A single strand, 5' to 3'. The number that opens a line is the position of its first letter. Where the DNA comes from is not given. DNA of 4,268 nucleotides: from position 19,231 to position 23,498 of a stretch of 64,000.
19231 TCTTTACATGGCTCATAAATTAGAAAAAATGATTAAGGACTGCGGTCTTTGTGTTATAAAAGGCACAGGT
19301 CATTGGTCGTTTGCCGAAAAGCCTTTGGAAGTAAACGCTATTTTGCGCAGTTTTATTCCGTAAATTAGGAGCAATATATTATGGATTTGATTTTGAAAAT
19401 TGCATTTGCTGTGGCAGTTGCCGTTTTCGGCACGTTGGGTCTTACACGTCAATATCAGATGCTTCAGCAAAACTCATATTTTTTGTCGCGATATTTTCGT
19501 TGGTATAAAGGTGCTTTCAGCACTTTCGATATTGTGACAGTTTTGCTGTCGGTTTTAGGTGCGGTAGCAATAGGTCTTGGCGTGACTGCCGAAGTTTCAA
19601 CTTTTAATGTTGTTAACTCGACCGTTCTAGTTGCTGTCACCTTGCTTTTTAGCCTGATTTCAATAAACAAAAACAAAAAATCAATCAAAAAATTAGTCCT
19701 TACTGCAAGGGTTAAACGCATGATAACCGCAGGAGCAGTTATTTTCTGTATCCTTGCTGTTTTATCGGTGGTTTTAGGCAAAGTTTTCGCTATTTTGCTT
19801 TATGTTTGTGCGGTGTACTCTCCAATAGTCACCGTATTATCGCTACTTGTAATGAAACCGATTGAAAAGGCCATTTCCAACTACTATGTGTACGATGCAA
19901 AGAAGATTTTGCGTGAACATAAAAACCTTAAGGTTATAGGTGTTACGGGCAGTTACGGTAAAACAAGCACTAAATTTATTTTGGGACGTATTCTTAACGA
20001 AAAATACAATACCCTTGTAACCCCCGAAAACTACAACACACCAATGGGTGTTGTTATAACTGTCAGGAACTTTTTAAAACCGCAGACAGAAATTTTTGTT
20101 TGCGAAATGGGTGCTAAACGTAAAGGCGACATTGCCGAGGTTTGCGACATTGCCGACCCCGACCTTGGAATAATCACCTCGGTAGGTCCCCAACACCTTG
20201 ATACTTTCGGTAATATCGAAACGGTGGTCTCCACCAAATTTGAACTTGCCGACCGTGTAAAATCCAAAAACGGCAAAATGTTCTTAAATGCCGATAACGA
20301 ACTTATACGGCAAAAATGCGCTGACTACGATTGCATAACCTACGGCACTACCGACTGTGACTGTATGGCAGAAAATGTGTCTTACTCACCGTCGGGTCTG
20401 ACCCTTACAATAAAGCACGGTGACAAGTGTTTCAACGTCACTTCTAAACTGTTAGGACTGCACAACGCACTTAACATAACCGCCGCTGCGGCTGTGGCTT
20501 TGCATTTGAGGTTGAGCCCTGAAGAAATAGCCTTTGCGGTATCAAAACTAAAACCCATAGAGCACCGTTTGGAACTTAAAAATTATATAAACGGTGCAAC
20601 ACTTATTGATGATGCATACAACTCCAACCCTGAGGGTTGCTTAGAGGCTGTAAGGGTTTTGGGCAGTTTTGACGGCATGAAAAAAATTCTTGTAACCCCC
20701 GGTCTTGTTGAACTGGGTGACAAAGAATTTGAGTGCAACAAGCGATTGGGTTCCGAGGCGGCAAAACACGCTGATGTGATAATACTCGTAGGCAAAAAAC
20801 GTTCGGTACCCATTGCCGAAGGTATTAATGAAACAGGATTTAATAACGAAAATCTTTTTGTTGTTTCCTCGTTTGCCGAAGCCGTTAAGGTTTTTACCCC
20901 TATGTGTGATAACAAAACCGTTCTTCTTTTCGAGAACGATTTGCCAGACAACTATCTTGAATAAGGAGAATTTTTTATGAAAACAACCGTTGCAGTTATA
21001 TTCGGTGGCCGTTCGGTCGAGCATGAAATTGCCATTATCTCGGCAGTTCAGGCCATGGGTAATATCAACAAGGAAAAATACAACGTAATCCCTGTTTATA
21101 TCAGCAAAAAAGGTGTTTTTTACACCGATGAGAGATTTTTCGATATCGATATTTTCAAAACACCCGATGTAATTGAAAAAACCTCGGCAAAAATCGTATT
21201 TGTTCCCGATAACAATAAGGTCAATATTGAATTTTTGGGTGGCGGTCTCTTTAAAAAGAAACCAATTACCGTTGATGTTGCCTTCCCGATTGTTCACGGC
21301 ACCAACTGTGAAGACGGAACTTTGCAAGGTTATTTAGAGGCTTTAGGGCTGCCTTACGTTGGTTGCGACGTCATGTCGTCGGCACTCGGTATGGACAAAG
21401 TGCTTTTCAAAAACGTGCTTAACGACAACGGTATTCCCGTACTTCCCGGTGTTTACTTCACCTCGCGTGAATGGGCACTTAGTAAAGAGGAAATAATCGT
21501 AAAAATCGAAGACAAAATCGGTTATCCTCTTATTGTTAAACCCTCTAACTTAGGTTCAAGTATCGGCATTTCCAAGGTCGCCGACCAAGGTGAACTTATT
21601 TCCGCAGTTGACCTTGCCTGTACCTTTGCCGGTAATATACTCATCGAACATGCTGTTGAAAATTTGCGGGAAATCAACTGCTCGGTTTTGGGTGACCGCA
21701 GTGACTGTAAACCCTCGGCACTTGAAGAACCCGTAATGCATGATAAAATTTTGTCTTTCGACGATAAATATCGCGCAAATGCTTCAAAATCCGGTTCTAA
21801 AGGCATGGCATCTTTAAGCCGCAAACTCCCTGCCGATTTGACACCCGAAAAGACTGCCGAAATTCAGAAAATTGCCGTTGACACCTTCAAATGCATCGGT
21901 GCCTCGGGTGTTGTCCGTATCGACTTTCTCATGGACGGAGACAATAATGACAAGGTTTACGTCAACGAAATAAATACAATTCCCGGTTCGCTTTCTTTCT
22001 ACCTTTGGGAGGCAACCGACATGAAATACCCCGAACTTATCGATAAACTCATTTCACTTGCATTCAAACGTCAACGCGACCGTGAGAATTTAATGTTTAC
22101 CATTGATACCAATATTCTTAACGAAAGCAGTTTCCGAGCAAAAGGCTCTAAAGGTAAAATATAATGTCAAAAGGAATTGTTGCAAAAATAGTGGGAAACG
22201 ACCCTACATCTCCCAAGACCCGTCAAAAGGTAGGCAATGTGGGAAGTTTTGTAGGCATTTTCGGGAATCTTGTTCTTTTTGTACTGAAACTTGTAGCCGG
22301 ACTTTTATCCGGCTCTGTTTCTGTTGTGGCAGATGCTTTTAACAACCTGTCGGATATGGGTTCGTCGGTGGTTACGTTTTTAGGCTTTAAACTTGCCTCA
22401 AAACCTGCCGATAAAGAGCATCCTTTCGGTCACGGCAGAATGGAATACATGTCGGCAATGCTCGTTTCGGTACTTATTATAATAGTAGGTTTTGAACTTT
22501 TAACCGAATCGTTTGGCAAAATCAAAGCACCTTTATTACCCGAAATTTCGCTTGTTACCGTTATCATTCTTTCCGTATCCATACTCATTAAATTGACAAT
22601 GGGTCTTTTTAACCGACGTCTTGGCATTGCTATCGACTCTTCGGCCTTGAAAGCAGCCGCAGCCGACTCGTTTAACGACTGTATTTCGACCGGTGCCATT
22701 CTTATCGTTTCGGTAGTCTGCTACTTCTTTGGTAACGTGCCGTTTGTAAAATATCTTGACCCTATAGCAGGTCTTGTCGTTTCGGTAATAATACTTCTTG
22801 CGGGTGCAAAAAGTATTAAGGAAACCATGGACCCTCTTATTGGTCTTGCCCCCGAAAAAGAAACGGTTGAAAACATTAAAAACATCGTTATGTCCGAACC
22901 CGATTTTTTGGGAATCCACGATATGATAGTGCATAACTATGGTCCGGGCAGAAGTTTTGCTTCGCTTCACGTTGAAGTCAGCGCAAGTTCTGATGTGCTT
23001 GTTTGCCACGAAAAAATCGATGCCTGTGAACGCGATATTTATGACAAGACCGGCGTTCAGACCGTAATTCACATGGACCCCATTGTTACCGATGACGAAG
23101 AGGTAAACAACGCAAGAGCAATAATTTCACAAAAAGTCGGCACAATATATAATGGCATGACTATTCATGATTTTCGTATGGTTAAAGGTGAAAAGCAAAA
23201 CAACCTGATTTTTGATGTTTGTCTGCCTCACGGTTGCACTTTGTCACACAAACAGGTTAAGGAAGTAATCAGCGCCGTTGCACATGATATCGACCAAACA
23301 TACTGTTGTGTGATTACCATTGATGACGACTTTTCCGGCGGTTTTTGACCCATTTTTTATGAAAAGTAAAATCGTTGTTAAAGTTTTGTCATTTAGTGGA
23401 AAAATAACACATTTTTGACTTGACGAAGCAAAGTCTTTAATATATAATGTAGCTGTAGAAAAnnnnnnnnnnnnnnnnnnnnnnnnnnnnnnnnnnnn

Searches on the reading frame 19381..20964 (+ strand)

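Call 85: search_protein_families(library=pfam, proteins=[window:19381-20964:+], max_evalue=0.00001)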
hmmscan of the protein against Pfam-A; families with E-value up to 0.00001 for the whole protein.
window:19381-20964:+ (527 aa): 2 families
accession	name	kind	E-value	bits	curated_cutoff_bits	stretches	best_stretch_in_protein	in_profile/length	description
PF08245.18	Mur_ligase_M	-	1.2e-38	133.5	24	1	188-373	1-200/200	Mur ligase middle domain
PF02875.26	Mur_ligase_C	-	3.6e-11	44.4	28.4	1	395-516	1-123/127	Mur ligase, glutamate ligase domain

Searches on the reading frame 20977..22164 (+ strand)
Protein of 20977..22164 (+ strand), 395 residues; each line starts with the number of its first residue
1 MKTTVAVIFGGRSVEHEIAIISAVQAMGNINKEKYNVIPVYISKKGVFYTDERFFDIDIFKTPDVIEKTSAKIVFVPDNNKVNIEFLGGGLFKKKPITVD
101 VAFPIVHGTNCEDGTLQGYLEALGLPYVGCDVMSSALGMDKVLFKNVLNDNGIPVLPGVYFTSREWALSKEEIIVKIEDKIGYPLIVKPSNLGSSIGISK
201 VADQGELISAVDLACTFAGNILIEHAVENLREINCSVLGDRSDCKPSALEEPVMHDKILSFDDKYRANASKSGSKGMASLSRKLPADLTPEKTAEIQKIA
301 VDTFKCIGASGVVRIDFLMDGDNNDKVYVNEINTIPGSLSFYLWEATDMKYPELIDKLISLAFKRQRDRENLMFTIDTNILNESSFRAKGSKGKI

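Call 86: search_protein_families(library=pfam, proteins=[window:20977-22164:+], max_evalue=0.00001)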
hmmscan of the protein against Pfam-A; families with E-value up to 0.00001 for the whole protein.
window:20977-22164:+ (395 aa): 4 families
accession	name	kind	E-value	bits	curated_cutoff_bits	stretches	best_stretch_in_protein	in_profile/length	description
PF07478.18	Dala_Dala_lig_C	-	5.1e-46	157.2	24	1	148-359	2-203/204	D-ala D-ala ligase C-terminus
PF01820.27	Dala_Dala_lig_N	-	2.6e-32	112.3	34.6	1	5-130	2-121/121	D-ala D-ala ligase N-terminus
PF02786.22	CPSase_L_D2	-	4.5e-13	49.6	19.8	1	140-243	1-105/211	Carbamoyl-phosphate synthase L chain, ATP binding domain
PF02222.28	ATP-grasp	-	6.9e-06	26.3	27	0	165-237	13-86/179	ATP-grasp domain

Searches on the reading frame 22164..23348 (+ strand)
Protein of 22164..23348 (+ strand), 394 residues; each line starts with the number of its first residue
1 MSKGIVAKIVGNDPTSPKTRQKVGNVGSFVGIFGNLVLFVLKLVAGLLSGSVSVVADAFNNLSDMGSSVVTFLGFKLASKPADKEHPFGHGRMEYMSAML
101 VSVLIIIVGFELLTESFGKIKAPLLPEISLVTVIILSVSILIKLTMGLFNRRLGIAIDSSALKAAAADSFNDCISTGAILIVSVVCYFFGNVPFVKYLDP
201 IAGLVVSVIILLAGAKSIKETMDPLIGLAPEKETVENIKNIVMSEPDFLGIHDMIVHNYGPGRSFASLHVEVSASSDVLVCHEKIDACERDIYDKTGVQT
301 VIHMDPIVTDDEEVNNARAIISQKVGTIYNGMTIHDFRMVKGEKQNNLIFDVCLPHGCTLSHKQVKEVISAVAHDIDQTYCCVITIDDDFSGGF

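Call 86: search_protein_families(library=pfam, proteins=[window:22164-23348:+], max_evalue=0.00001)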
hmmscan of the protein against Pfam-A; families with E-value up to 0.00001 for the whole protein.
window:22164-23348:+ (394 aa): 2 families
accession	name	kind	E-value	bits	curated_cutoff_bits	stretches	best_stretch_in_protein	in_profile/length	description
PF01545.26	Cation_efflux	-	3.8e-45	154.5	26.6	1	29-225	2-197/198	Cation efflux family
PF16916.11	ZT_dimer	-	5.4e-12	46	26.7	1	230-306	1-77/78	Dimerisation domain of Zinc Transporter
